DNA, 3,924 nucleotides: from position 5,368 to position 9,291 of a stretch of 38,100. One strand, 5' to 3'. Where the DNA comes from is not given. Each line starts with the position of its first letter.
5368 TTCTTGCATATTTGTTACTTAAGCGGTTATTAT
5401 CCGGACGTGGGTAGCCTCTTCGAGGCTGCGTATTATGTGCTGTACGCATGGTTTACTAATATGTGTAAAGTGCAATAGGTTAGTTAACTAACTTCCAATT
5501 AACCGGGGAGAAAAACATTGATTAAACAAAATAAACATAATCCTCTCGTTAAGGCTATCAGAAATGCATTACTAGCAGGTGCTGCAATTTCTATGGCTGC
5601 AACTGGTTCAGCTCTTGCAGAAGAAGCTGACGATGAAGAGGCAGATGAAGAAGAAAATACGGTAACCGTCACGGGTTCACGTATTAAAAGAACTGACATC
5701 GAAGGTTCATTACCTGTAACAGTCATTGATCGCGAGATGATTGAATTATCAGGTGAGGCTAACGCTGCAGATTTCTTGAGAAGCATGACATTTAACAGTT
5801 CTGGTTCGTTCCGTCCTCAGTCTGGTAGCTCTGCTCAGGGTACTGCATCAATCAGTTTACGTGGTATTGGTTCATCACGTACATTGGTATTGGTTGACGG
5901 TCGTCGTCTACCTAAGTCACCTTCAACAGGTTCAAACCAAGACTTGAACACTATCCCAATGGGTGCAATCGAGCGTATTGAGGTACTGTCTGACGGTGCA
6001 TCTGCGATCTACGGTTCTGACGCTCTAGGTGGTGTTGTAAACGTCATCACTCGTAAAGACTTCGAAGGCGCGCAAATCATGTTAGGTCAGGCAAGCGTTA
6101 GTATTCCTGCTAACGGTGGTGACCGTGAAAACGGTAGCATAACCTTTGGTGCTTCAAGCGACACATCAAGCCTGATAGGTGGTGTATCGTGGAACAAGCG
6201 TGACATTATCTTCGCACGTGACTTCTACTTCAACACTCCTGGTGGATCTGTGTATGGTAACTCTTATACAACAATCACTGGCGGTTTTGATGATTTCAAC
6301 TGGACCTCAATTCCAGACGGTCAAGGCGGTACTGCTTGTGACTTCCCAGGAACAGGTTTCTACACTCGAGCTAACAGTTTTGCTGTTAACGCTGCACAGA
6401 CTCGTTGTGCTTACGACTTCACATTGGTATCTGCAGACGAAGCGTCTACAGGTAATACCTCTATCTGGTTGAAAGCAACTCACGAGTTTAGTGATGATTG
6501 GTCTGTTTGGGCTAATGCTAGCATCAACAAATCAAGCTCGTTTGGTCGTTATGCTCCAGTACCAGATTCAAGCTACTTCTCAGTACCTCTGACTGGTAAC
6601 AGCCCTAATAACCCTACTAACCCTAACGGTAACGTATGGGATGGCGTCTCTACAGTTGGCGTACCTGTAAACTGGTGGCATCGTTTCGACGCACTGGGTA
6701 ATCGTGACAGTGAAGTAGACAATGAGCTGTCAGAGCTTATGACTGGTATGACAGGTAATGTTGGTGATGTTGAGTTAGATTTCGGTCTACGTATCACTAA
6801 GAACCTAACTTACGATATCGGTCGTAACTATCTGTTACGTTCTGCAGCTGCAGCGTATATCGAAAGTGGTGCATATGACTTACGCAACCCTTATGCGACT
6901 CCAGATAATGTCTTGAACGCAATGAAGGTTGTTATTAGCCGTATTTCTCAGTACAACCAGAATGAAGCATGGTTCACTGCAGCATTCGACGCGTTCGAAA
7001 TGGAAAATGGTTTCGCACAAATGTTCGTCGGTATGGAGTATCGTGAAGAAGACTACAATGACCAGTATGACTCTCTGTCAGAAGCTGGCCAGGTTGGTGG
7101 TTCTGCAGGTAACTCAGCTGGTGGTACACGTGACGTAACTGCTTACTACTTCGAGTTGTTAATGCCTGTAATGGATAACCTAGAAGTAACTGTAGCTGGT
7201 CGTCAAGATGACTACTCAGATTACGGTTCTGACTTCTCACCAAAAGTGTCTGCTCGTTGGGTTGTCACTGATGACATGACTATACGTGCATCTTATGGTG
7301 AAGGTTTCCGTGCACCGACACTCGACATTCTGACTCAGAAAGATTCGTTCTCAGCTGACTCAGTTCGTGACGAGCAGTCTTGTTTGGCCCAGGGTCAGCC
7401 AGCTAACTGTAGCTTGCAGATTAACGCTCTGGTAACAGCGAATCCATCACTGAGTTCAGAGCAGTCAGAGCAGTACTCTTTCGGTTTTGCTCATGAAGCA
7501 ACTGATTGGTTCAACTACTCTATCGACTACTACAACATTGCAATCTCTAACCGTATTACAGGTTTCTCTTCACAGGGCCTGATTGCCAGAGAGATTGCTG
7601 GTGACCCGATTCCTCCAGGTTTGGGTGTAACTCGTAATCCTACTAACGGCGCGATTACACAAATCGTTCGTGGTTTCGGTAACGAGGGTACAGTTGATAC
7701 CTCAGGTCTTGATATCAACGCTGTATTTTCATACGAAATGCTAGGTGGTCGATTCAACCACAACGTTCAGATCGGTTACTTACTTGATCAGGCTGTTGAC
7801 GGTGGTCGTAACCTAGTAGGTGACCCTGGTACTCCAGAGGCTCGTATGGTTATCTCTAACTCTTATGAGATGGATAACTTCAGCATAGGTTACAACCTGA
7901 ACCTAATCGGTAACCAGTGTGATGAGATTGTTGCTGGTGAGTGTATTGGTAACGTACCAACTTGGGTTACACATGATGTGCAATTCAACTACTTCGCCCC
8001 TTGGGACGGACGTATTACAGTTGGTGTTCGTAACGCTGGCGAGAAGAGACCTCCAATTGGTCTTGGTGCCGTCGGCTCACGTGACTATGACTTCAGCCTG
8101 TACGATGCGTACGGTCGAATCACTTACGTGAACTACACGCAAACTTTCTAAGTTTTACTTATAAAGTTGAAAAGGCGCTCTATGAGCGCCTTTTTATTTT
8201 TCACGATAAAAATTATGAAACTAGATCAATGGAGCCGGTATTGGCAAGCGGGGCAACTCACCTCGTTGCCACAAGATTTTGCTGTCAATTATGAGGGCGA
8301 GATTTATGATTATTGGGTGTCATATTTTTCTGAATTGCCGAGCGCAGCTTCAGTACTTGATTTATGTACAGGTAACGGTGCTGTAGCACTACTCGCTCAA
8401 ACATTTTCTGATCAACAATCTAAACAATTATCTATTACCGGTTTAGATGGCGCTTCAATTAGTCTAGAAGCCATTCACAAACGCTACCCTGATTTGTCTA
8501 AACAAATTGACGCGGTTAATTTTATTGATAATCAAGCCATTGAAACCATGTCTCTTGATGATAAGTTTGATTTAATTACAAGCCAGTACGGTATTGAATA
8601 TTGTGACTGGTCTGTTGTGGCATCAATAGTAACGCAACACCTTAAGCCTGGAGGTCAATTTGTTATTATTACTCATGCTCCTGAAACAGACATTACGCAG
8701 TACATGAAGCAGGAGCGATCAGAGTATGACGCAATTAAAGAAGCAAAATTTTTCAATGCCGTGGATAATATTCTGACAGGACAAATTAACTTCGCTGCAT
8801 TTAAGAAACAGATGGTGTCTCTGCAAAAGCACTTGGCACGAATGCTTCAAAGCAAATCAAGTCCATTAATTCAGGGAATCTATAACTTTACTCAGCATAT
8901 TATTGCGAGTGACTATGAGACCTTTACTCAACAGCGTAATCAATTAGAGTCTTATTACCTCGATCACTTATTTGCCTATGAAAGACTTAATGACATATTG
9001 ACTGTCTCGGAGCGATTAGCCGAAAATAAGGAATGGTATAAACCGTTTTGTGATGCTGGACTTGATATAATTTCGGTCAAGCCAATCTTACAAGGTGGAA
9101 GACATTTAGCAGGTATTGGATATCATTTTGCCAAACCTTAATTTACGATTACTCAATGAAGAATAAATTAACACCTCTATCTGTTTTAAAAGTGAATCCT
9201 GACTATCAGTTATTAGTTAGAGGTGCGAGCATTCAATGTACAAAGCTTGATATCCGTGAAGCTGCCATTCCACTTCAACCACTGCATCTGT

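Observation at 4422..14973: TonB-receptor-linked tailoring cassette with no CAZyme: sulfotransferase / TBDR / SAM-MTase / 844-aa B12-type radical SAM / halogenase + dead halogenase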

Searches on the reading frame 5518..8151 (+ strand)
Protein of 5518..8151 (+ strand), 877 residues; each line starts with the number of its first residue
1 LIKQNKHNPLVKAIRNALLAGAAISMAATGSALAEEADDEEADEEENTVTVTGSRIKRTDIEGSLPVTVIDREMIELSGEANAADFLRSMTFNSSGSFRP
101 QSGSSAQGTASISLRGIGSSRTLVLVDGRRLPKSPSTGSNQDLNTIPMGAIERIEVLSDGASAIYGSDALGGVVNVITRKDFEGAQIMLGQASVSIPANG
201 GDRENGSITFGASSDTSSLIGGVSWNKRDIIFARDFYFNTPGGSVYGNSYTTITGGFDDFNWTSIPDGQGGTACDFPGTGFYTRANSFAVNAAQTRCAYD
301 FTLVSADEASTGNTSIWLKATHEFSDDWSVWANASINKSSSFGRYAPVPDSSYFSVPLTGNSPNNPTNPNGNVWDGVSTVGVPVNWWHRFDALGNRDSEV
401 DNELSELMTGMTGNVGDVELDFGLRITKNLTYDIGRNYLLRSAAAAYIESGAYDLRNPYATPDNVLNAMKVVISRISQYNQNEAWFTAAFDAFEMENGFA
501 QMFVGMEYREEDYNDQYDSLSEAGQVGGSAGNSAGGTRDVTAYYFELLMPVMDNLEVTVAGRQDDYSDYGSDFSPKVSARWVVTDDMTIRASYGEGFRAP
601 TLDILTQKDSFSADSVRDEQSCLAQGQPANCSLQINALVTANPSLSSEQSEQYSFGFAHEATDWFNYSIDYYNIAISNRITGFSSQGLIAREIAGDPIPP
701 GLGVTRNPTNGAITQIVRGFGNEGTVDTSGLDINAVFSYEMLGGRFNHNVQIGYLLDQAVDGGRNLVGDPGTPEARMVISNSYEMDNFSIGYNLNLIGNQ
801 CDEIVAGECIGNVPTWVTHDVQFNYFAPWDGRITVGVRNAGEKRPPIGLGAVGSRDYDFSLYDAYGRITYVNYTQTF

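Call 3: search_protein_families(library=pfam, proteins=[window:5518-8151:+], max_evalue=0.01)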
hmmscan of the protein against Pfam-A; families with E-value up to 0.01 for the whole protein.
window:5518-8151:+ (877 aa): 2 families
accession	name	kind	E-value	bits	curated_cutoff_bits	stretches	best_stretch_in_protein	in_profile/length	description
PF00593.30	TonB_dep_Rec_b-barrel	-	2e-35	123.9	27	1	359-839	19-435/436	TonB dependent receptor-like, beta-barrel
PF07715.20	Plug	-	3.5e-23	82.6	23.9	1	65-173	7-107/107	TonB-dependent Receptor Plug Domain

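Call 4: search_protein_families(library=ncbifam, proteins=[window:5518-8151:+], max_evalue=0.01)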
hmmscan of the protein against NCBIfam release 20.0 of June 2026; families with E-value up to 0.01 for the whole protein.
window:5518-8151:+ (877 aa): 22 families
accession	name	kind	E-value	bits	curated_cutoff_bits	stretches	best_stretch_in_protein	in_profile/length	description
TIGR01779.1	TonB-B12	equivalog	5.9e-33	114.3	599.7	2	35-190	20-165/614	TonB-dependent vitamin B12 receptor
NF010010.0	PRK13483.1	equivalog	1.2e-30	106.1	927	2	18-183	9-167/660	ligand-gated channel protein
TIGR01785.1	TonB-hemin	subfamily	3.3e-30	105.2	316.85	2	47-227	2-181/677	TonB-dependent heme/hemoglobin receptor family protein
NF007926.1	PRK10641.1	equivalog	1.2e-29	103.3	836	2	33-193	14-168/617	TonB-dependent vitamin B12 receptor BtuB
NF007478.2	PRK10064.1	equivalog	3.8e-29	101.4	745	2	40-181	24-160/663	catecholate siderophore receptor CirA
TIGR01786.1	TonB-hemlactrns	subfamily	9.1e-28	97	323.75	1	47-798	1-628/719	TonB-dependent hemoglobin/transferrin/lactoferrin family receptor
NF010038.0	PRK13513.1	equivalog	1.3e-27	96.7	942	2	23-186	12-172/659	ligand-gated channel protein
NF010048.1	PRK13524.1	subfamily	4.4e-27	94.9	493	2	28-183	20-180/744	FepA family TonB-dependent siderophore receptor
NF010051.0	PRK13528.1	subfamily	2.3e-25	89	583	2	23-183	11-176/727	FepA family TonB-dependent siderophore receptor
NF010012.0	PRK13486.1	equivalog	2e-22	79.3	924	2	44-182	25-161/696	TonB-dependent receptor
NF010011.0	PRK13484.1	equivalog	3.6e-21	75.1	1197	2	41-179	25-159/682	IreA family TonB-dependent siderophore receptor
NF050067.1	TonBEntbctnRecCfrA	equivalog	1.5e-20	73.1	1200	2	107-181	82-160/698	TonB-dependent ferric enterobactin receptor CfrA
NF052649.1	TonRcptRhtA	equivalog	1.5e-15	56.5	1100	1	19-190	14-176/744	TonB-dependent siderophore receptor RhtA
NF049946.1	TonB_dep_CU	exception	1.4e-13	50.1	700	1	68-181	62-172/683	TonB-dependent receptor, CU motif-type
NF053590.1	TonB_dep_TOL0244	equivalog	2.8e-13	49.4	645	1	111-183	69-144/604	TOL_0244 family TonB-dependent receptor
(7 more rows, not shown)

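Call 89: search_solved_structures(query=window:5518-8148:+, max_evalue=0.00001)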
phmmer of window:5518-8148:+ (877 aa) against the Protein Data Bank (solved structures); distinct sequences matched with E-value up to 0.00001: 19.
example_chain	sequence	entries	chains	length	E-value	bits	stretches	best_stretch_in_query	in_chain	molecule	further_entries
2hdf_A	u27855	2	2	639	4.8e-24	88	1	43-207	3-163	Colicin I receptor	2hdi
9nn6_A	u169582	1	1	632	4.1e-23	84.9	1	49-207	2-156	Colicin I receptor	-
3rgn_A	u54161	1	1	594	1.6e-20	76.4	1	44-195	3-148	Vitamin B12 transporter BtuB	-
3rgm_A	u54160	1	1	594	2.3e-20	75.8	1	44-195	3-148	Vitamin B12 transporter BtuB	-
1nqf_A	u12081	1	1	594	2.7e-20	75.6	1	44-195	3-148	Vitamin B12 receptor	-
1nqe_A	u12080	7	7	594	2.8e-20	75.5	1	44-195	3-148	Vitamin B12 receptor | Vitamin B12 transporter btuB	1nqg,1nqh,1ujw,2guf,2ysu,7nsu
2gsk_A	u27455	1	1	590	6.4e-20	74.4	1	47-195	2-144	Vitamin B12 transporter btuB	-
3m8b_A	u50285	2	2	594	7.4e-20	74.1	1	45-195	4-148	Vitamin B12 transporter btuB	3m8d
5fr8_A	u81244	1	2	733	1.6e-17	66.4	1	58-181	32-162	TONB-DEPENDENT SIDEROPHORE RECEPTOR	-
5fp2_A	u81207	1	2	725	1.1e-16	63.6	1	40-204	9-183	FERRIC ENTEROBACTIN RECEPTOR PIRA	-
6q5e_A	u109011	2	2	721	1.7e-15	59.7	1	85-187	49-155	Ferric enterobactin receptor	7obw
5out_A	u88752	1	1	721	1.8e-15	59.7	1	85-187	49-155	Ferric enterobactin receptor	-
6r1f_A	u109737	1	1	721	1.8e-15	59.7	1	85-187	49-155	Ferric enterobactin receptor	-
5m9b_A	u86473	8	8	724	2.4e-15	59.2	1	67-187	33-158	Ferric enterobactin receptor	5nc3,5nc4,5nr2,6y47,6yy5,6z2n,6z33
6i2j_A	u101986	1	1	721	2.9e-15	58.9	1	85-187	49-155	Ferric enterobactin receptor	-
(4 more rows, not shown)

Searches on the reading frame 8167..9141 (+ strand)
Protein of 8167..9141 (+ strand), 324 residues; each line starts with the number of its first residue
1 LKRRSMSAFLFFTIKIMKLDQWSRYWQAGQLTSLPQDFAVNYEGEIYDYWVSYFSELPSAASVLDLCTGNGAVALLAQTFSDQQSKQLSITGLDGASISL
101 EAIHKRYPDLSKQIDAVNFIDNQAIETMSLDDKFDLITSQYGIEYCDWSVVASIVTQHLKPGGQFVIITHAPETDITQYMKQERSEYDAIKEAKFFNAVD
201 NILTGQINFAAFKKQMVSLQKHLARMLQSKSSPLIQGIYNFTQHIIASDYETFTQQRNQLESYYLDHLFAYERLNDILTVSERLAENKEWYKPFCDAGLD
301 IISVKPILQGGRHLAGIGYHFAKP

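Call 3: search_protein_families(library=pfam, proteins=[window:8167-9141:+], max_evalue=0.01)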
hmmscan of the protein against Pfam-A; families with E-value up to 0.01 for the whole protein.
window:8167-9141:+ (324 aa): 7 families
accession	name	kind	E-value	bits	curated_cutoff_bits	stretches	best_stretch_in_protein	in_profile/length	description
PF13489.12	Methyltransf_23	-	1.6e-09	38.1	27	1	50-182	12-131/164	Methyltransferase domain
PF01209.24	Ubie_methyltran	-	2.1e-08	34.2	20.1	1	60-170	48-154/233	ubiE/COQ5 methyltransferase family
PF13847.12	Methyltransf_31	-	2.8e-08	34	27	1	59-219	3-133/145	Methyltransferase domain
PF13649.12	Methyltransf_25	-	4e-08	34.3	27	1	63-163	1-97/97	Methyltransferase domain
PF08241.18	Methyltransf_11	-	1.6e-06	29.1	21.2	1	64-167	1-95/95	Methyltransferase domain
PF08242.18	Methyltransf_12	-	2.6e-06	28.5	30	1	68-165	5-98/98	Methyltransferase domain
PF05175.20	MTS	-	0.00044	20.4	23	1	58-196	28-166/170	Methyltransferase small domain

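Call 4: search_protein_families(library=ncbifam, proteins=[window:8167-9141:+], max_evalue=0.01)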
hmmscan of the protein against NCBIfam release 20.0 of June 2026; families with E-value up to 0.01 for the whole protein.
window:8167-9141:+ (324 aa): 15 families
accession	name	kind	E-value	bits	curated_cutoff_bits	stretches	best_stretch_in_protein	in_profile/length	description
NF001244.0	PRK00216.1-5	equivalog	4.4e-10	39.3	216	1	59-178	48-165/236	bifunctional demethylmenaquinone methyltransferase/2-methoxy-6-polyprenyl-1,4-benzoquinol methylase UbiE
TIGR01934.1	MenG_MenH_UbiE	subfamily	2.8e-09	36.6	158.35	1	59-174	39-148/223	ubiquinone/menaquinone biosynthesis methyltransferase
NF001243.0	PRK00216.1-4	equivalog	1.1e-06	28.2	235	1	60-171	48-155/237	demethylmenaquinone methyltransferase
TIGR02752.1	MenG_heptapren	equivalog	1.5e-06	27.9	419.85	1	60-171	46-153/231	demethylmenaquinone methyltransferase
TIGR02072.1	BioC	equivalog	1.1e-05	25.3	184.95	1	55-174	28-139/244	malonyl-ACP O-methyltransferase BioC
NF041536.1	ArsM_DUF2284_UU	exception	1.3e-05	23.8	575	1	31-177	51-190/459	arsenite methyltransferase/DUF2284 domain selenoprotein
TIGR03534.1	RF_mod_PrmC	equivalog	2.1e-05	24.1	199.1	1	58-139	85-162/253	peptide chain release factor N(5)-glutamine methyltransferase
NF001242.0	PRK00216.1-3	equivalog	4.3e-05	23.1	351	1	57-169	67-177/258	bifunctional demethylmenaquinone methyltransferase/2-methoxy-6-polyprenyl-1,4-benzoquinol methylase UbiE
NF041537.1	ArsM_AhpD_UU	exception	9.1e-05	21.4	510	1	59-248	76-252/345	arsenite methyltransferase/AhpD domain selenoprotein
NF052510.1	methyltran_MpqE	exception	0.00024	20.6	335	1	59-170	46-154/234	methyl-plastoquinone biosynthesis methyltransferase MpqE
NF043040.1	corrin_prot_MT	hypoth_equivalog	0.001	18.6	180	1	59-169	41-149/216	corrinoid protein-associated methyltransferase CpaM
TIGR00536.1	hemK_fam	subfamily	0.0022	17.1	115.5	1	59-139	114-188/286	HemK family protein methyltransferase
NF008823.0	PRK11873.1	subfamily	0.0026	17.3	263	1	55-188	73-202/272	arsenite methyltransferase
TIGR03533.1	L3_gln_methyl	equivalog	0.0086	15.4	229.7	0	59-139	121-195/284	50S ribosomal protein L3 N(5)-glutamine methyltransferase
NF045825.1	FAmtase_mtf2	equivalog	0.0096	15.2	400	0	63-181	62-172/248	fatty-acid O-methyltransferase Mtf2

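Call 31: search_solved_structures(query=window:8215-9138:+, max_evalue=0.01)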
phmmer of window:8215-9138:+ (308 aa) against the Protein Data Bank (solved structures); distinct sequences matched with E-value up to 0.01: 1.
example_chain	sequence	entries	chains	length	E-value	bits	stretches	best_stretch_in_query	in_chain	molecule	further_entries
1ri1_A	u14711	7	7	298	0.0038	19.9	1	46-173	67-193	mRNA CAPPING ENZYME | mRNA cap guanine-N7 methyltransferase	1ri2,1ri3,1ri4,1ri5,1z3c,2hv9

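Call 38: find_homologous_proteins(query=window:8215-9138:+, max_evalue=0.00001)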
Query window:8215-9138:+ (308 aa): 211 proteins with E <= 0.00001 among 1679 candidates; the best 120 are listed.
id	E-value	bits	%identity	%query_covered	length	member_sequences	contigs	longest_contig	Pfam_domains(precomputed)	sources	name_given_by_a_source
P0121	2.1e-200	682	97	100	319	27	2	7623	PF13847.13,PF13489.13,PF13649.13,PF01209.25,PF08241.19,PF08242.19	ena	-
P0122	9.2e-180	614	87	100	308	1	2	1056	PF13847.13,PF13489.13,PF13649.13,PF08242.19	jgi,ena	-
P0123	5.2e-174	596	84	100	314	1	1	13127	PF13847.13,PF13489.13,PF13649.13,PF01209.25,PF08241.19,PF08242.19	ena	-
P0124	6.0e-174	595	84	100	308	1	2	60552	PF13847.13,PF13489.13,PF13649.13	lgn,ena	-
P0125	3.1e-93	330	49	100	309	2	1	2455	PF13847.13,PF13489.13,PF13649.13,PF01209.25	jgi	jgi:ubiquinone/menaquinone biosynthesis C-methylase UbiE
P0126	3.5e-93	330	50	100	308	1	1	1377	PF13847.13,PF13489.13,PF13649.13,PF01209.25,PF08241.19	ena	-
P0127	1.2e-84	302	46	99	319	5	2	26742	PF13847.13,PF13489.13,PF13649.13,PF01209.25,PF08241.19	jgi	-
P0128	2.5e-84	301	48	94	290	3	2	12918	PF13489.13,PF13649.13,PF01209.25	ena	-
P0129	3.3e-81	291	44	100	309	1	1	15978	PF13847.13,PF13489.13,PF13649.13,PF01209.25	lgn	-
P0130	3.7e-81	291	43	100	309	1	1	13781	PF13847.13,PF13489.13,PF13649.13,PF01209.25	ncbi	-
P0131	3.6e-80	288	44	100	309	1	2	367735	PF13489.13,PF13649.13,PF01209.25,PF08241.19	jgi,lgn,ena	-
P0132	9.1e-80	286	44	100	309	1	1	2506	PF13847.13,PF13489.13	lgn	-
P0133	1.7e-78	282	43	99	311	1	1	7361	PF13847.13,PF13489.13,PF13649.13,PF01209.25,PF08241.19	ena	-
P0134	7.0e-78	280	43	100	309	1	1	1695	PF13847.13,PF13489.13,PF13649.13,PF01209.25,PF08241.19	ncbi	-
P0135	1.1e-77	279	42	99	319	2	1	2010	PF13847.13,PF13489.13,PF13649.13,PF01209.25,PF08241.19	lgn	-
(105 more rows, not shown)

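Call 74: find_related_loci(query=A6, collection=metagenome_contigs, flank=8000)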
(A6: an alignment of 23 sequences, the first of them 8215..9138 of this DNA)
Query A6 (308 aa) in metagenome_contigs; peptide patterns used: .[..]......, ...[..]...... (x = any residue, [..] = any of these).
600 stretches matched a pattern (row limit reached: there are more); 156 encode a relative of the query (tblastn E <= 1e-3); the best 80 are kept; 80 distinct loci.
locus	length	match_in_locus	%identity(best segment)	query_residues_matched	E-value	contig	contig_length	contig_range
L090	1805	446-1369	96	1-308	0e+0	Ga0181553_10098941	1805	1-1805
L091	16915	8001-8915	43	2-305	8e-84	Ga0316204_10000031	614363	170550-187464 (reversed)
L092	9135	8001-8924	44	1-307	8e-83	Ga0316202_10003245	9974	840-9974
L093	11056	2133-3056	44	1-307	8e-83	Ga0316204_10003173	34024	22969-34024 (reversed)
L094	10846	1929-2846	40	4-308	1e-80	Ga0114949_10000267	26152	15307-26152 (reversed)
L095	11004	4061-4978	40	4-308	2e-80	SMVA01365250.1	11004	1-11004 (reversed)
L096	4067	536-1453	40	4-308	3e-79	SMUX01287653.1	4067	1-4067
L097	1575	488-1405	40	4-308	2e-81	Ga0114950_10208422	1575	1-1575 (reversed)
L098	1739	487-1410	39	1-307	9e-80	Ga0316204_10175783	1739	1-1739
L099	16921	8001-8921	41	2-307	1e-74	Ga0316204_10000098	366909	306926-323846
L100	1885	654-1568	38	5-308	2e-75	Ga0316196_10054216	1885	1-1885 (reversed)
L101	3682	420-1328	40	5-308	2e-71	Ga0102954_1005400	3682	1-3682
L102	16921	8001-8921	36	2-307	1e-70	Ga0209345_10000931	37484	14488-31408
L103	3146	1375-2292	35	4-308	3e-71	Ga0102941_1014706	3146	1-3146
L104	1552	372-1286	37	4-308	1e-73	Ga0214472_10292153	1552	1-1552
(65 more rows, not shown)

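Call 79: search_solved_structures(query=A6, max_evalue=0.1)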
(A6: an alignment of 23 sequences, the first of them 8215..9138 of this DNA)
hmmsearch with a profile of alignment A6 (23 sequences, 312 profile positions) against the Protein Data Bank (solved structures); distinct sequences matched with E-value up to 0.1: 6.
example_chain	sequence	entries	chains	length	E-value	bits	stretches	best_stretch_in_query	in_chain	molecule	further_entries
1xxl_A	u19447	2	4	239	7.7e-09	38.4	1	44-159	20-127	YcgJ protein | ycgJ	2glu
1ri1_A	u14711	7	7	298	0.0015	21.1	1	76-158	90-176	mRNA CAPPING ENZYME | mRNA cap guanine-N7 methyltransferase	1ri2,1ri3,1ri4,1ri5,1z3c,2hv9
3lpm_A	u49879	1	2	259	0.004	19.7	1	39-124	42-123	Putative methyltransferase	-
1ve3_A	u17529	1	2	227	0.014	17.8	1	39-154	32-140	hypothetical protein PH0226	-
8rdl_A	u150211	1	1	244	0.033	16.6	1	76-160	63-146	ToxA protein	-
3r0q_C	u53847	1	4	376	0.079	15.4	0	33-127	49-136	Probable protein arginine N-methyltransferase 4.2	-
